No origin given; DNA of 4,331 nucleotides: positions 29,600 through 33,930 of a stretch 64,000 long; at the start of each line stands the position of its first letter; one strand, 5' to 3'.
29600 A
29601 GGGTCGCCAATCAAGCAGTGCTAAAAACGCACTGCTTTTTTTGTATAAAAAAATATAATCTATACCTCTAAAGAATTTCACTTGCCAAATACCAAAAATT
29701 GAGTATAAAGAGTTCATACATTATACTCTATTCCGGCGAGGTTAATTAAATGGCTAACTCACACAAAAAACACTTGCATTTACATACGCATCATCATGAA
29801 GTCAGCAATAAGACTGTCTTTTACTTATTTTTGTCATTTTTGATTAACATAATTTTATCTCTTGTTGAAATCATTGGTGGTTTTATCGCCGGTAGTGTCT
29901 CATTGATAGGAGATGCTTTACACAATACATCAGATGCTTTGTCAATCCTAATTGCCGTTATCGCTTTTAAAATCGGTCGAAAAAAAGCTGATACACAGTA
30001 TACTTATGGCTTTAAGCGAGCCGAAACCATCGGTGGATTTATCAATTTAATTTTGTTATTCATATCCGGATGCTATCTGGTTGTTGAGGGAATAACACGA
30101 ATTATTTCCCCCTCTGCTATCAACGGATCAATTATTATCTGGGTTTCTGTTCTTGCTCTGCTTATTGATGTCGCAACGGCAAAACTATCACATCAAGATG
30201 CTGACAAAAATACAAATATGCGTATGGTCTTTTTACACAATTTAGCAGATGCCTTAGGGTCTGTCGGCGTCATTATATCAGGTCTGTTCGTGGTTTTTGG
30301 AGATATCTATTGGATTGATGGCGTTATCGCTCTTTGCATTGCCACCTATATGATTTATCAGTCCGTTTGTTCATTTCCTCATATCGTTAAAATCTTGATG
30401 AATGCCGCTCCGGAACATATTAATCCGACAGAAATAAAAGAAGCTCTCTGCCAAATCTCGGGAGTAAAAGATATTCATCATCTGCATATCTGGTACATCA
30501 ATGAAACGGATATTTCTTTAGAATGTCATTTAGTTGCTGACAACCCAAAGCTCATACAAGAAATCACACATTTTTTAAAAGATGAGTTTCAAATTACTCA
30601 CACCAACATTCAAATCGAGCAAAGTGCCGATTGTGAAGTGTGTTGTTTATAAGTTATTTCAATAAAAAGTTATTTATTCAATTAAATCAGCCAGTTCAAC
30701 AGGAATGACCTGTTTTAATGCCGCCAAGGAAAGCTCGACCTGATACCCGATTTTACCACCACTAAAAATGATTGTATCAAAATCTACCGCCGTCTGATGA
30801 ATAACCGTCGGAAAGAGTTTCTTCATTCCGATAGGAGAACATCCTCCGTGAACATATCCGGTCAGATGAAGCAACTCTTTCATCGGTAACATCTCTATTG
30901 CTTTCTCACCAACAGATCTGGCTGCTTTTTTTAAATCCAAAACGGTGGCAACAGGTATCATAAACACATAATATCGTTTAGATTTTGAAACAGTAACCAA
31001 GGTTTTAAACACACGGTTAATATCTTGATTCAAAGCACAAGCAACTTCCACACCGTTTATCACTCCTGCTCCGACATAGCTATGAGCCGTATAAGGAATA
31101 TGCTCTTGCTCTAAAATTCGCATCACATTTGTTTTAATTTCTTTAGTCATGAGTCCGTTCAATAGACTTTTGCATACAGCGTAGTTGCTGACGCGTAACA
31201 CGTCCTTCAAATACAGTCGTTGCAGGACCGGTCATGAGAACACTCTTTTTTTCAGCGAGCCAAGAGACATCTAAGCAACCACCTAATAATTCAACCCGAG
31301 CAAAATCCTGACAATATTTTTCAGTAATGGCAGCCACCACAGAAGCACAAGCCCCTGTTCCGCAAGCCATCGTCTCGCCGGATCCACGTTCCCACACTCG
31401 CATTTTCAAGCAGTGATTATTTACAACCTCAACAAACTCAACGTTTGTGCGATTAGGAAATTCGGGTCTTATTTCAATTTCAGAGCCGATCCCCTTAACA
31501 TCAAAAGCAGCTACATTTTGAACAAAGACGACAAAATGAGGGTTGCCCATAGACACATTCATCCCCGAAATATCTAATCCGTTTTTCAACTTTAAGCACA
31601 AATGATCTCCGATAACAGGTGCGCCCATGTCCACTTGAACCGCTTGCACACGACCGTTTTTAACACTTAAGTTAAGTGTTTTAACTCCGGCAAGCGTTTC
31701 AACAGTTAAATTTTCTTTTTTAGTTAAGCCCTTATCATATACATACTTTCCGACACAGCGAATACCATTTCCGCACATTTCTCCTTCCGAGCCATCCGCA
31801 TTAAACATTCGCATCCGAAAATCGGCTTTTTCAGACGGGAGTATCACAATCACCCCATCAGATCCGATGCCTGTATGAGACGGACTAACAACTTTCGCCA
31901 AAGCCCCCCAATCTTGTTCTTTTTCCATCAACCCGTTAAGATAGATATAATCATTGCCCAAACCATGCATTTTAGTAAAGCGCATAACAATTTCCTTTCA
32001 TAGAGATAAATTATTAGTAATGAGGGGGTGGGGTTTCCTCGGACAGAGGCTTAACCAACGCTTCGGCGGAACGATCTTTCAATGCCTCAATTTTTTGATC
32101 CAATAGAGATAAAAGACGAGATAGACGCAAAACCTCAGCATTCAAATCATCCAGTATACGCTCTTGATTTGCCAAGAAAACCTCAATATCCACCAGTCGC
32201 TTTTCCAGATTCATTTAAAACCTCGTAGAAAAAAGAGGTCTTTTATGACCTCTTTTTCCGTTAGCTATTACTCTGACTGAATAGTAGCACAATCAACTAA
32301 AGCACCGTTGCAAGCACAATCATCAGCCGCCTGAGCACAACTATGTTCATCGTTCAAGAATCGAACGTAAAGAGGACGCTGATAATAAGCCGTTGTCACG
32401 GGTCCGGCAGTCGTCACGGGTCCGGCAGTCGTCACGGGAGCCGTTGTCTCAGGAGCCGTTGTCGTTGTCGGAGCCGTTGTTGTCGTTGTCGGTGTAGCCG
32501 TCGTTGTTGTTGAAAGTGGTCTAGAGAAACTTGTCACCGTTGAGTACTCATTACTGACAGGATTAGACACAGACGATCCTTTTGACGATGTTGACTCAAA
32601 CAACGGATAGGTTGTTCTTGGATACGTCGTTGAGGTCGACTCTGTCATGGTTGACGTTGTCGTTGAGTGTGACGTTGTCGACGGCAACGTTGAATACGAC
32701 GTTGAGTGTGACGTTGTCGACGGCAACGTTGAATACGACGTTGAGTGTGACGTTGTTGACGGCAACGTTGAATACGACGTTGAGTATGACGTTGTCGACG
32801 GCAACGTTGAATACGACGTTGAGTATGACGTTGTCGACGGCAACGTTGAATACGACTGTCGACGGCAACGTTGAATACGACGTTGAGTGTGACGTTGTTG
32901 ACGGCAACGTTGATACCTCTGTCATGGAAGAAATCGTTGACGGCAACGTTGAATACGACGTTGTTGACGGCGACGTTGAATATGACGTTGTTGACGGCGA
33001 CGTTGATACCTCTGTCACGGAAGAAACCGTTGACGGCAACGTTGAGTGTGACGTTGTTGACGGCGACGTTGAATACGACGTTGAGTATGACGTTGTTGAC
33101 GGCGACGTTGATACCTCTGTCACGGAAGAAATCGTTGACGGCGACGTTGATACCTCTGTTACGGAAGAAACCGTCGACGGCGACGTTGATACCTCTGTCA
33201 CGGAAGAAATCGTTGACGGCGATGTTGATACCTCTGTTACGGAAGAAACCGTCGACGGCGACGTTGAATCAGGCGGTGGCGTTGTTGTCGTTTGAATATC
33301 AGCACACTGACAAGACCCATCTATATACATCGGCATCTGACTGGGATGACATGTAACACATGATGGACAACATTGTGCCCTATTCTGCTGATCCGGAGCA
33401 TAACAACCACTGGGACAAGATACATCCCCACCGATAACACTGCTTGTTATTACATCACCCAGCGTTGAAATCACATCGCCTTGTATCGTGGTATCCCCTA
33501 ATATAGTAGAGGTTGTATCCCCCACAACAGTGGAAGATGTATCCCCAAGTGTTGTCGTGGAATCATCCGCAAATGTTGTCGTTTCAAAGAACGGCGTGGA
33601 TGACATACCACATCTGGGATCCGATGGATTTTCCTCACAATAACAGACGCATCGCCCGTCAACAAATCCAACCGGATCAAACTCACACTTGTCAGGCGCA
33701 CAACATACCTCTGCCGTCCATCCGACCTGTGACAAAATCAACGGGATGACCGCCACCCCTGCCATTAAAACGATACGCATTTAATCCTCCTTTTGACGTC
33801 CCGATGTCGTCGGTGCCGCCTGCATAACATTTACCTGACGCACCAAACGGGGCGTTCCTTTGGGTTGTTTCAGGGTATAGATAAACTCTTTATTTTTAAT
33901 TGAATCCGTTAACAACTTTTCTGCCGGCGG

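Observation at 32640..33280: Mucin-like gene disrupted by a 14-nt deletion inside a 39-nt tandem repeat; repeat array is a potential variability hotspot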

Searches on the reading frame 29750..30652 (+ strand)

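Call 9: search_protein_families(library=pfam, proteins=[window:29750-30652:+], max_evalue=0.001)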
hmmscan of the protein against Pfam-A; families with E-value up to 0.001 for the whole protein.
window:29750-30652:+ (300 aa): 2 families
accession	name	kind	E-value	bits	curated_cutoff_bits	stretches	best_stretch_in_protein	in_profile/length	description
PF01545.26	Cation_efflux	-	3.9e-45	154.5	26.6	1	26-207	1-188/198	Cation efflux family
PF16916.11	ZT_dimer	-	1.9e-11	44.3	26.7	1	222-291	2-77/78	Dimerisation domain of Zinc Transporter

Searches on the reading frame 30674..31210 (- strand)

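Call 9: search_protein_families(library=pfam, proteins=[window:30674-31210:-], max_evalue=0.001)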
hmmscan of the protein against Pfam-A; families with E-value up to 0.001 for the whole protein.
window:30674-31210:- (178 aa): 1 family
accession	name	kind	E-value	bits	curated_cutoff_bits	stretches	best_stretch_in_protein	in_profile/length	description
PF04073.20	tRNA_edit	-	6.9e-22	78.3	25.5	1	55-166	9-121/123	Aminoacyl-tRNA editing domain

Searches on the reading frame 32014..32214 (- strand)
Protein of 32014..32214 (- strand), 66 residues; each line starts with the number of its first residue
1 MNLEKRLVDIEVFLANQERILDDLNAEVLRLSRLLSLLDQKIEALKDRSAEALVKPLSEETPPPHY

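Call 7: search_protein_families(library=pfam, proteins=[window:32014-32214:-], max_evalue=0.1)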
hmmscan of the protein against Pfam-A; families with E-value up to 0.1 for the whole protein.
window:32014-32214:- (66 aa): 5 families
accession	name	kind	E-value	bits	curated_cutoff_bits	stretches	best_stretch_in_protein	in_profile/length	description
PF04102.17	SlyX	-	2.5e-13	50.9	30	1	3-66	1-67/67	SlyX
PF10241.14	KxDL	-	0.013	16.2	27.2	1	9-52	10-53/86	Uncharacterized conserved protein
PF24627.1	PUMA_CC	-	0.019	15.4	30.1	1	2-35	33-66/74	PUMA coiled-coil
PF05130.17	FlgN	-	0.02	15.7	30.5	1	18-53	4-39/147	FlgN protein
PF11037.13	Musclin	-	0.037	14.3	21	1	14-57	47-90/132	Insulin-resistance promoting peptide in skeletal muscle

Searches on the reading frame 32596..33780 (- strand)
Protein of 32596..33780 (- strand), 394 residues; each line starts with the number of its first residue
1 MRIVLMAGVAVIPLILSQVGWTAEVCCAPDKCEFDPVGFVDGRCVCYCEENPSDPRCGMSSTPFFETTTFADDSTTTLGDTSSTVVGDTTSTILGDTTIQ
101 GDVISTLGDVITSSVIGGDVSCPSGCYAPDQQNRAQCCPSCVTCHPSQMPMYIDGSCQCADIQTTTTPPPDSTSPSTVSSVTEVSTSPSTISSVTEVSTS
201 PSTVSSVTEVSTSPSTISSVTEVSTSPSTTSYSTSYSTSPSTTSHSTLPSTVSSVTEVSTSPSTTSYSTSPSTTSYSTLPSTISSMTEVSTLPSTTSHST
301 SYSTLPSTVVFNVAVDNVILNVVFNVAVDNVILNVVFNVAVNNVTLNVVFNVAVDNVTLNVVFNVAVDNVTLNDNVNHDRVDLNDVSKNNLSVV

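Call 7: search_protein_families(library=pfam, proteins=[window:32596-33780:-], max_evalue=0.1)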
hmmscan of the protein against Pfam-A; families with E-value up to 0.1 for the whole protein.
window:32596-33780:- (394 aa): 0 families

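Call 10: find_encoding_contigs(protein=window:32596-33780:-, flank=6000, max_places=10)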
Protein window:32596-33780:- (394 aa): no gene with exactly this product is on record in the collection.

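Call 31: search_protein_families(library=ncbifam, proteins=[window:32596-33780:-], max_evalue=1)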
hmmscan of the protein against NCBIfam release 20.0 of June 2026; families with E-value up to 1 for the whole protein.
window:32596-33780:- (394 aa): 0 families

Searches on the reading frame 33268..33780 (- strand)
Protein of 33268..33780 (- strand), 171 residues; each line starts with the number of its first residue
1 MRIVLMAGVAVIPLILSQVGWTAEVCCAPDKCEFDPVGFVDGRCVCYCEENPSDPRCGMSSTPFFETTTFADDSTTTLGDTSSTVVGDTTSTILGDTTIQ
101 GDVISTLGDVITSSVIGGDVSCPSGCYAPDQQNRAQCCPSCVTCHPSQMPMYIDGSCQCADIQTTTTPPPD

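Call 12: find_homologous_proteins(query=window:33268-33780:-, max_evalue=0.01)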
Query seq(171 aa): 399 candidates shared short words with the query, none scored E <= 0.01.

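Call 36: search_protein_representatives(protein=window:33268-33780:-)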
Query: 171 residues. Proteins with E-value up to 0.001 (for the whole library): 0; up to 1e-10: 0; up to 1e-30: 0. The best 0 are listed.
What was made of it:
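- On Variable tandem-repeat surface protein (MSP1a/Vlp/SD-repeat kind): There are no hits for the N-terminus among 5.8e9 or 1.84e9 proteins (calls 12, 36).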

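Call 40: find_related_loci(query=window:33268-33780:-, collection=metagenome_contigs, flank=6000)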
Query window:33268-33780:- (171 aa) in metagenome_contigs; peptide patterns used: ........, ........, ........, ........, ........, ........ (x = any residue, [..] = any of these).
126 stretches matched a pattern, but none encodes a relative of the query by tblastn (E <= 1e-3).
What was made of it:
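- Tried and rejected: Homolog searches with the N-terminal 171 aa. There were 0 hits by the word-indexed search (call 12), by exhaustive HMMER over 1.84e9 proteins (call 36) and in JGI metagenome contigs (call 40).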

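Call 78: predict_structure(protein=window:33268-33780:-)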
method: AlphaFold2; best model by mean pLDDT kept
length: 171 residues; sequences in the alignment: 1
mean_pLDDT: 51.2   pTM: 0.27
mean pLDDT of the five models: 51.2, 49.0, 47.4, 44.1, 41.3
residues with pLDDT >= 90: 1; 70-90: 32; 50-70: 35; < 50: 103
segments of 3 or more residues with pLDDT < 50: 1-21, 29-33, 50-52, 55-119, 166-169
pLDDT, mean of each block of 10 residues (from residue 1): 35 35 48 56 57 47 40 38 40 35 36 39 71 71 85 84 56 36
secondary structure, 60 per line:
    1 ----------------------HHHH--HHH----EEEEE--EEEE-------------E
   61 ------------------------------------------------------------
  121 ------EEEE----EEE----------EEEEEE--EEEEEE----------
elements in order: H23-26 E36-40 E43-46 E127-130 E135-137 E148-153 E156-161
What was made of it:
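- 33301..33423 (-): Cysteine module 2 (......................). It is the only part of the single-sequence AF2 model with pLDDT 71-85 (call 78).
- Tried and rejected: It is too poor to search with (pLDDT 51, call 78).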
